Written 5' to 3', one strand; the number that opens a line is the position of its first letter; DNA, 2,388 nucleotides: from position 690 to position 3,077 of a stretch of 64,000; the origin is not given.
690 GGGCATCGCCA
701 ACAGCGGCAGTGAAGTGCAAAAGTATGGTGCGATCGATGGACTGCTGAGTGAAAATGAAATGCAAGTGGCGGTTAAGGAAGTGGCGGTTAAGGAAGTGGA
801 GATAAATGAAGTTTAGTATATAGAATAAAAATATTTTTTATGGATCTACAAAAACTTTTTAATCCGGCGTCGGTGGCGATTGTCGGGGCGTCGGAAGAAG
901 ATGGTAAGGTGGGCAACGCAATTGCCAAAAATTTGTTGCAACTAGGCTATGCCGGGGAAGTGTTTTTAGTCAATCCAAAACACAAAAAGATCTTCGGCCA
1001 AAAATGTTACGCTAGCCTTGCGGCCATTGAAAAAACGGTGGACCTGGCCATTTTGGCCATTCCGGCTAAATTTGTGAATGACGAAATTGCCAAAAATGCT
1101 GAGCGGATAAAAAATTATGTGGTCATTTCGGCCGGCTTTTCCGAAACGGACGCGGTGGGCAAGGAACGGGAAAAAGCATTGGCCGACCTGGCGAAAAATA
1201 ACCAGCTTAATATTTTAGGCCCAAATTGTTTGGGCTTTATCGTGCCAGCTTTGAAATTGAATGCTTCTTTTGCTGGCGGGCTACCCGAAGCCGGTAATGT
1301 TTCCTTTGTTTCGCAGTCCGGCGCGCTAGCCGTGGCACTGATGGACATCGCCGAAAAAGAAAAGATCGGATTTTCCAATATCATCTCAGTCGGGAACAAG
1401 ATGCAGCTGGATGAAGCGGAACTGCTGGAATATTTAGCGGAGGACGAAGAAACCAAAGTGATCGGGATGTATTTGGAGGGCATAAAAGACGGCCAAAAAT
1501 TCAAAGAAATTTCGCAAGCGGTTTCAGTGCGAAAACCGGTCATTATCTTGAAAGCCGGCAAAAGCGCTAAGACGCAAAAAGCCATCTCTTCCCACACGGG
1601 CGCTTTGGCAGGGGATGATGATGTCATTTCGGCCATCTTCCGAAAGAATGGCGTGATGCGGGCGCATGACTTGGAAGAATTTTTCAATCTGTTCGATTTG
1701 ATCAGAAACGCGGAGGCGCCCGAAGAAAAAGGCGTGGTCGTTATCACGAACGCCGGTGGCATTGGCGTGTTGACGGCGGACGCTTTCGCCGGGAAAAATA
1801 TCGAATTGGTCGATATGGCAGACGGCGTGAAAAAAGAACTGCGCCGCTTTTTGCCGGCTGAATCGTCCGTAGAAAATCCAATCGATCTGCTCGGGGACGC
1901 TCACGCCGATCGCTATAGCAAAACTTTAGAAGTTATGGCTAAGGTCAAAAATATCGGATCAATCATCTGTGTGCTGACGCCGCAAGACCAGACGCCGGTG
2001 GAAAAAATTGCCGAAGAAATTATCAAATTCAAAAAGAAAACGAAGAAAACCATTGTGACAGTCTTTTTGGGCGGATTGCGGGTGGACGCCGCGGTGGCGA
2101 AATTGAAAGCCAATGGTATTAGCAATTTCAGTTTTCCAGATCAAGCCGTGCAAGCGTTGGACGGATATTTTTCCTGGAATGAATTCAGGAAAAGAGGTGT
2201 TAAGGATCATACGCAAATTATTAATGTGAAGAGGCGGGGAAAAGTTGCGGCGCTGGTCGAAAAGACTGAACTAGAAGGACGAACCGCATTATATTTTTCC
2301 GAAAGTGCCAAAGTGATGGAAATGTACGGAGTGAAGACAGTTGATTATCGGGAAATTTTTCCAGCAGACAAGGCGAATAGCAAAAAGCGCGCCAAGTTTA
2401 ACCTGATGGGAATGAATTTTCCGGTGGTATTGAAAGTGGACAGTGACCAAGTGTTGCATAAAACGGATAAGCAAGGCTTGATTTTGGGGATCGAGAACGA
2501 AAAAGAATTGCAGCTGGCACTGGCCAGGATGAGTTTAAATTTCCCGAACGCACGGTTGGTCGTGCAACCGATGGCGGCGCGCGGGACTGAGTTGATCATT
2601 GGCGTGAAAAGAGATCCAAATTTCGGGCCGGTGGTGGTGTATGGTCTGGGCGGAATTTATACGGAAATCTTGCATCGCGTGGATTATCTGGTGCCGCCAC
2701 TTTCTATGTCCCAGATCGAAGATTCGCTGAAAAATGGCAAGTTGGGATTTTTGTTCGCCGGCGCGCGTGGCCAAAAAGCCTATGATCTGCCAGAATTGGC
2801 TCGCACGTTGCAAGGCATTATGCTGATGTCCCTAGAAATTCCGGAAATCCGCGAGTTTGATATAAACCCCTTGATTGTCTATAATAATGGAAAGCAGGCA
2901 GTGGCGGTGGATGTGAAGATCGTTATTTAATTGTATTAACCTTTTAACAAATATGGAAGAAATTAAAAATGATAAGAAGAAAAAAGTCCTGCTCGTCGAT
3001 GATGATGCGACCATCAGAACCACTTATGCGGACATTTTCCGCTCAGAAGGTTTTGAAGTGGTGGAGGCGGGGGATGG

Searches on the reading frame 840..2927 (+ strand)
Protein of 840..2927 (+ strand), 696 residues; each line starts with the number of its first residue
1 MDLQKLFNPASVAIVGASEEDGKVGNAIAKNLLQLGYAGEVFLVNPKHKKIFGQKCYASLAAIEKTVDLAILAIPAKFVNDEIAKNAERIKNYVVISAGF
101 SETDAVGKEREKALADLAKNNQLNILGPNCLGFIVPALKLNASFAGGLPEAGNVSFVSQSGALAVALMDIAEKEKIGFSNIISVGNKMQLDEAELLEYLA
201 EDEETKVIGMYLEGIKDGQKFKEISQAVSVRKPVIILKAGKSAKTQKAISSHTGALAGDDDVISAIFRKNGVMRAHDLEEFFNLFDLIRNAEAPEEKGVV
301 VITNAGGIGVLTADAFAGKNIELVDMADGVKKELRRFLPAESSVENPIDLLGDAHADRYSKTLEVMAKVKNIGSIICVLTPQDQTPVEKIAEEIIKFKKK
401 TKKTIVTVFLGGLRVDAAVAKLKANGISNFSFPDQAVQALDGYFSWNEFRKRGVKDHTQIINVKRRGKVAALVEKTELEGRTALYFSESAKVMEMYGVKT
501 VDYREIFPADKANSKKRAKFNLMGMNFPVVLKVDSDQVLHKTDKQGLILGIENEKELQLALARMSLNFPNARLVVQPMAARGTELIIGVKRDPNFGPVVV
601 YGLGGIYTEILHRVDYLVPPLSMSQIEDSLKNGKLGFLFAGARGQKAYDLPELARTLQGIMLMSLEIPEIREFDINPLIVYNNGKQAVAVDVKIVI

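Call 86: find_encoding_contigs(protein=window:840-2927:+, flank=10000, max_places=2)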
Protein window:840-2927:+ (696 aa): 19 contigs read that carry it; 2 places shown.
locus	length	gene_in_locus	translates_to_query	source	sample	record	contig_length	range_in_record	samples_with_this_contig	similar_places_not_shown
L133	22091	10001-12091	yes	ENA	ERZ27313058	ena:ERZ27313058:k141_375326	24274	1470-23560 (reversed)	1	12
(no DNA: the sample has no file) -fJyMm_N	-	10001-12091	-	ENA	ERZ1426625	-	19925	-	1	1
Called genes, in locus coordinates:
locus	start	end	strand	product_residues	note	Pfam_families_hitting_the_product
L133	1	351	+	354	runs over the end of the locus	?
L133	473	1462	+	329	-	PF00768:Peptidase_S11, PF13354:Beta-lactamase2 (weak)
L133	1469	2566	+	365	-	PF00953:Glycos_transf_4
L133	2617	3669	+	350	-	PF00162:PGK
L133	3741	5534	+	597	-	-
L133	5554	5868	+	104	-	PF18908:DUF5663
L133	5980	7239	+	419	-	PF03952:Enolase_N, PF00113:Enolase_C, PF13378:MR_MLE_C (weak)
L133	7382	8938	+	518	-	PF01676:Metalloenzyme, PF06415:iPGM_N, PF01663:Phosphodiest (weak)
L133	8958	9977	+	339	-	PF00294:PfkB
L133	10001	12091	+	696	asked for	PF02629:CoA_binding, PF13380:CoA_binding_2, PF13607:Succ_CoA_lig, PF19045:Ligase_CoA_2, PF13549:ATP-grasp_5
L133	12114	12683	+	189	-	PF00072:Response_reg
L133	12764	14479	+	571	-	PF01368:DHH, PF02272:DHHA1, PF17768:RecJ_OB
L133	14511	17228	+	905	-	-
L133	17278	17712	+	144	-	PF00075:RNase_H, PF13456:RVT_3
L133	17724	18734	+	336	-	PF25917:BSH_RND, PF25973:BSH_CzcB, PF25954:Beta-barrel_RND_2 (weak), PF25967:RND-MFP_C, PF25989:YknX_C (weak)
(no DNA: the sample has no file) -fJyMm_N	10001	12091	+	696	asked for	PF02629:CoA_binding, PF13380:CoA_binding_2, PF13607:Succ_CoA_lig, PF19045:Ligase_CoA_2, PF13549:ATP-grasp_5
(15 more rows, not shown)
